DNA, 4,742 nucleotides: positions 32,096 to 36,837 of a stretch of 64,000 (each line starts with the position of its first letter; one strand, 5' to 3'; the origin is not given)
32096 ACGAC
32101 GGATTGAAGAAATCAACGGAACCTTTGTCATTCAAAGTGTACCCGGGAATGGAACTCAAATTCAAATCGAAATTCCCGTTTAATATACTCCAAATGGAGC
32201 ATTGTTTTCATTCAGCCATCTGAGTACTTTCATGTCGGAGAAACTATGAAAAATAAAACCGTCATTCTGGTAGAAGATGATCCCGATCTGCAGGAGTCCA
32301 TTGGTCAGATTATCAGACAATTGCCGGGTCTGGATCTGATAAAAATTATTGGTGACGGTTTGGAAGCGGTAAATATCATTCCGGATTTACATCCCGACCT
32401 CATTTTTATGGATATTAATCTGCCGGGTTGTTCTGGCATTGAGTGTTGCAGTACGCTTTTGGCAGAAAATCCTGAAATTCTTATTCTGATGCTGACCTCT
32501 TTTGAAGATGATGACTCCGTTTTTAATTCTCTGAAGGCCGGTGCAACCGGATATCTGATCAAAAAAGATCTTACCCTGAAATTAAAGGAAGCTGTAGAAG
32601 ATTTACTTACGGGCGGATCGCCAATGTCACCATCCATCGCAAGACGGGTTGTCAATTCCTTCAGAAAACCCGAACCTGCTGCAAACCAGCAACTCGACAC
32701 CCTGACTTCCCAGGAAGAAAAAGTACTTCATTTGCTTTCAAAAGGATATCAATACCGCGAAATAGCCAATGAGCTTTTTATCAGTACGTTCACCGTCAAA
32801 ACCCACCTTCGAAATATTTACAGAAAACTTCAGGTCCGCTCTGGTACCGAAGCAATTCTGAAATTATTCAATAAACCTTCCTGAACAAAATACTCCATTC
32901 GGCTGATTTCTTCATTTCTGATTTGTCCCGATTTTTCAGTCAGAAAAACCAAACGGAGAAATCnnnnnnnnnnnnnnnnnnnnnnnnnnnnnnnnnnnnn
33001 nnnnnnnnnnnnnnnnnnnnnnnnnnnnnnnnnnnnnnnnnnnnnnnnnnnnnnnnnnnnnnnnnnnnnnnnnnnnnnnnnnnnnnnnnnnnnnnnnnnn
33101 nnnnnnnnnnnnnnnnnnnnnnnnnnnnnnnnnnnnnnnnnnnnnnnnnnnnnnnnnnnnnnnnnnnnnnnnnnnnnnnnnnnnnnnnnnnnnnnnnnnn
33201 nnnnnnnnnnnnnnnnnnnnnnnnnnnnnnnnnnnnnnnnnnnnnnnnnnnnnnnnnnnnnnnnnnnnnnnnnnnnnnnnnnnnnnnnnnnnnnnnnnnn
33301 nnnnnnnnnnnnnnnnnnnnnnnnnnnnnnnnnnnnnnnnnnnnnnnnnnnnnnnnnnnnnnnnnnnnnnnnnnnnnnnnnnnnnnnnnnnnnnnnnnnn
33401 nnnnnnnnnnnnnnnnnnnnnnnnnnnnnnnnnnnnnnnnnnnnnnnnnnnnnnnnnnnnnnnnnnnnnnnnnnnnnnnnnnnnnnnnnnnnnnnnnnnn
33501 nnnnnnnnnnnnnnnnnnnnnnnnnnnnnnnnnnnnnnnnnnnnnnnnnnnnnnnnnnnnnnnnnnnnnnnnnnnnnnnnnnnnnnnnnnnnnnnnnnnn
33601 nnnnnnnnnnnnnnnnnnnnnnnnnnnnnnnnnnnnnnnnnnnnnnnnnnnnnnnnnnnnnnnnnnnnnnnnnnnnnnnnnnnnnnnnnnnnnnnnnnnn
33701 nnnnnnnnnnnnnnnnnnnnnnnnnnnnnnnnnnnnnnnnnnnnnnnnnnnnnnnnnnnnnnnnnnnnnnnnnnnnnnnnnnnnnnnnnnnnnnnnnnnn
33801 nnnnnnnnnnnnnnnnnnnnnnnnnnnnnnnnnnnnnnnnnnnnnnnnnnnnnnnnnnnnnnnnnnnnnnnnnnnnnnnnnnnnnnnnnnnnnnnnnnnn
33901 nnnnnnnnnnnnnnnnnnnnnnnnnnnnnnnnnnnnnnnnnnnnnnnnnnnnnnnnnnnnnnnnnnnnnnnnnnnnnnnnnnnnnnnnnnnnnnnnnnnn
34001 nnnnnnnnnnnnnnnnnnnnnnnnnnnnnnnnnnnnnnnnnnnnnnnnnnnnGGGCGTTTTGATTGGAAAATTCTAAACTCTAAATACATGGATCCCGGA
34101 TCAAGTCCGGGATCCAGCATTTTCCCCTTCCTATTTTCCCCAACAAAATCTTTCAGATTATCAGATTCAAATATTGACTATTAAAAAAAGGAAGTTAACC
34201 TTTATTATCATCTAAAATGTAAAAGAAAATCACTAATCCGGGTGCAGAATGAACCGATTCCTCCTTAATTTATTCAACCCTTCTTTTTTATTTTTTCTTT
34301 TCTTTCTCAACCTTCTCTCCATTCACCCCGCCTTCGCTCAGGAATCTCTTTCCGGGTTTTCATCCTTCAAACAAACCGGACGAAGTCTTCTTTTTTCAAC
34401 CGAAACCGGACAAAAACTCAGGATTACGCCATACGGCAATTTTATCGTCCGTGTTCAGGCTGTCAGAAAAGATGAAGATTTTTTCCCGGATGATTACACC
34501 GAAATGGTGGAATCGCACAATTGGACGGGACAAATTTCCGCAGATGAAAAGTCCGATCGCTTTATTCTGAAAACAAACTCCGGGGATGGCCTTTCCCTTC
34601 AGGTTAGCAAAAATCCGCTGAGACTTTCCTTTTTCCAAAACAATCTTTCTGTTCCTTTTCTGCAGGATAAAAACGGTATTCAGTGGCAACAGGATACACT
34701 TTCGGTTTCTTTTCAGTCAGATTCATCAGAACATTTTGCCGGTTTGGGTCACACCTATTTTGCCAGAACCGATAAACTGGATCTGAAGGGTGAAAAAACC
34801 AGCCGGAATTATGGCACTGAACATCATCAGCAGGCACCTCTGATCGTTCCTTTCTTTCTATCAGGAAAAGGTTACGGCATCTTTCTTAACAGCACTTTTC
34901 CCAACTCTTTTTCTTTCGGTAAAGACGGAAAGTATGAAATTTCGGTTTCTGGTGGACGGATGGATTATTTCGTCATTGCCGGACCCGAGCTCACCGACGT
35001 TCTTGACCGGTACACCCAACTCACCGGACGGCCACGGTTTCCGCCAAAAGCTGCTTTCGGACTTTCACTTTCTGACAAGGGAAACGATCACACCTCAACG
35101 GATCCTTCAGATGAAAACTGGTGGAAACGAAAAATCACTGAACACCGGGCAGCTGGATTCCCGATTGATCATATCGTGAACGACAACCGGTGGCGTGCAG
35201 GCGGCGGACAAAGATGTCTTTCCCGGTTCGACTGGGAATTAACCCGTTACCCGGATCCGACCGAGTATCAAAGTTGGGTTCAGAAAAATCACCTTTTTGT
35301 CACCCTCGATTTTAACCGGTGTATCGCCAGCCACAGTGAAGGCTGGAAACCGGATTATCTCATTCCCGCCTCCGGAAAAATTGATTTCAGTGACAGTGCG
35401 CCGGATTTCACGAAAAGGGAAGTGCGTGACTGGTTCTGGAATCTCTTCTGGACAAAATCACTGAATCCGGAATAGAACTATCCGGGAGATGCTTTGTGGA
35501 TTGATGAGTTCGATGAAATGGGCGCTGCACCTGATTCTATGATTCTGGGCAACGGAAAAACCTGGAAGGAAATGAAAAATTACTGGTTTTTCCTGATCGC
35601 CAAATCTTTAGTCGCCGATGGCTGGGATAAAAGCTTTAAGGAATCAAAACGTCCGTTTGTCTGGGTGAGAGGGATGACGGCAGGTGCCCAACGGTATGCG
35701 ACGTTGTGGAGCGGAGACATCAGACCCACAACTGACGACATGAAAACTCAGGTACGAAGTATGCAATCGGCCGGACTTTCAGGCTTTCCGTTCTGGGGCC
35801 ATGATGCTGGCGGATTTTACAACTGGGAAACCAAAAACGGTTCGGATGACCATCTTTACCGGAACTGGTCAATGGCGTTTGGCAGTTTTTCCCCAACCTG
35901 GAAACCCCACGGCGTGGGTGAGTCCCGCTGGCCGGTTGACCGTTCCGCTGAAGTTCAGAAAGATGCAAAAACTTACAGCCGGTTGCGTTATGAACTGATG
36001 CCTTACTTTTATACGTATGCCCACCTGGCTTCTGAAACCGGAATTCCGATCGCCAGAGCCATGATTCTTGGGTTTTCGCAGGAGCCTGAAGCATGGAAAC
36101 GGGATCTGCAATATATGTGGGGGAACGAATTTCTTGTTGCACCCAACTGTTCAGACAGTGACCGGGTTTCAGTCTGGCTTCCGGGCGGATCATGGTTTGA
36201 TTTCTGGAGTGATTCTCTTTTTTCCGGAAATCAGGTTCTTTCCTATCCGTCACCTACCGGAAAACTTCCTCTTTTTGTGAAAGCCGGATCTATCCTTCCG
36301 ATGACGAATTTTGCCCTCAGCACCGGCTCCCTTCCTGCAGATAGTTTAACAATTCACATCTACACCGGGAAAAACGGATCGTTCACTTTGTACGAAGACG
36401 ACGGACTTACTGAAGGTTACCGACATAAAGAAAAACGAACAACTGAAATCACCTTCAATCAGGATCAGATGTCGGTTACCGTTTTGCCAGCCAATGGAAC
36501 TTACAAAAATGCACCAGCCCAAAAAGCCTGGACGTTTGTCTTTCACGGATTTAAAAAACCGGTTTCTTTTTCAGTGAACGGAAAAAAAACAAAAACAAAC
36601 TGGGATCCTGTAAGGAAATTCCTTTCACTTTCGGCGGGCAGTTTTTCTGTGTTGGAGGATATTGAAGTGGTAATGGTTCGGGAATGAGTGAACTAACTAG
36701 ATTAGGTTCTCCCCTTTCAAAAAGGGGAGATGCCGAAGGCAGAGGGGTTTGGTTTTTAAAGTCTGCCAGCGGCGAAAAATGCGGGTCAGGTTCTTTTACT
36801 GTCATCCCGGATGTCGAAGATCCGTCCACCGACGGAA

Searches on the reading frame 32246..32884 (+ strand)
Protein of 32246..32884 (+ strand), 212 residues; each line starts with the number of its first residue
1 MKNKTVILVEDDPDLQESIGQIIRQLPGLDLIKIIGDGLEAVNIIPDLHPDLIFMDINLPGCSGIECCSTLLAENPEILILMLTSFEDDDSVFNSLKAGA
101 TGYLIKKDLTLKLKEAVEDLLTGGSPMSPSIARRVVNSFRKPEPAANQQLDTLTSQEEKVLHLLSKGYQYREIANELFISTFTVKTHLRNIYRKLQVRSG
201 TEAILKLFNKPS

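Call 49: search_protein_families(library=pfam, proteins=[window:32246-32884:+], max_evalue=0.00001)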
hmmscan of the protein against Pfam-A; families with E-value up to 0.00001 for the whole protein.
window:32246-32884:+ (212 aa): 2 families
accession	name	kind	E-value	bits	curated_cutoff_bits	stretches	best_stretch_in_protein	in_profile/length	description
PF00072.30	Response_reg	-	3.7e-22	79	30.2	1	6-116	1-109/111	Response regulator receiver domain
PF00196.25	GerE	-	4.8e-17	61.8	23.5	1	151-205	1-55/57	Bacterial regulatory proteins, luxR family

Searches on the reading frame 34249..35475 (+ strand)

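Call 16: search_protein_families(library=pfam, proteins=[window:34249-35475:+])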
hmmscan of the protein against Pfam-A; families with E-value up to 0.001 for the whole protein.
window:34249-35475:+ (408 aa): 2 families
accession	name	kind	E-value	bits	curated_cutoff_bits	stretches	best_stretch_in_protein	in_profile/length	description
PF13802.12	Gal_mutarotas_2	-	3e-13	50.9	27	1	57-221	2-183/184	Glycosyl hydrolase 31 N-terminal galactose mutarotase-like domain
PF01055.32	Glyco_hydro_31_2nd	-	4.8e-11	43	23.5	1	262-400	1-140/328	Glycosyl hydrolases family 31 TIM-barrel domain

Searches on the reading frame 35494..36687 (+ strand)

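Call 49: search_protein_families(library=pfam, proteins=[window:35494-36687:+], max_evalue=0.00001)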
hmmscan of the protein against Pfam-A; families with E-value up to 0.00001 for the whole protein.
window:35494-36687:+ (397 aa): 3 families
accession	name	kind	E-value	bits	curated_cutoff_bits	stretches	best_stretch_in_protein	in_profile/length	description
PF01055.32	Glyco_hydro_31_2nd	-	7.8e-36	124.5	23.5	1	19-174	178-327/328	Glycosyl hydrolases family 31 TIM-barrel domain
PF21365.3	Glyco_hydro_31_3rd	-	1.8e-22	80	24.4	1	183-268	1-87/87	Glycosyl hydrolase family 31 C-terminal domain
PF17137.9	DUF5110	-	4.6e-20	71.9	27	1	285-352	2-70/71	Domain of unknown function (DUF5110)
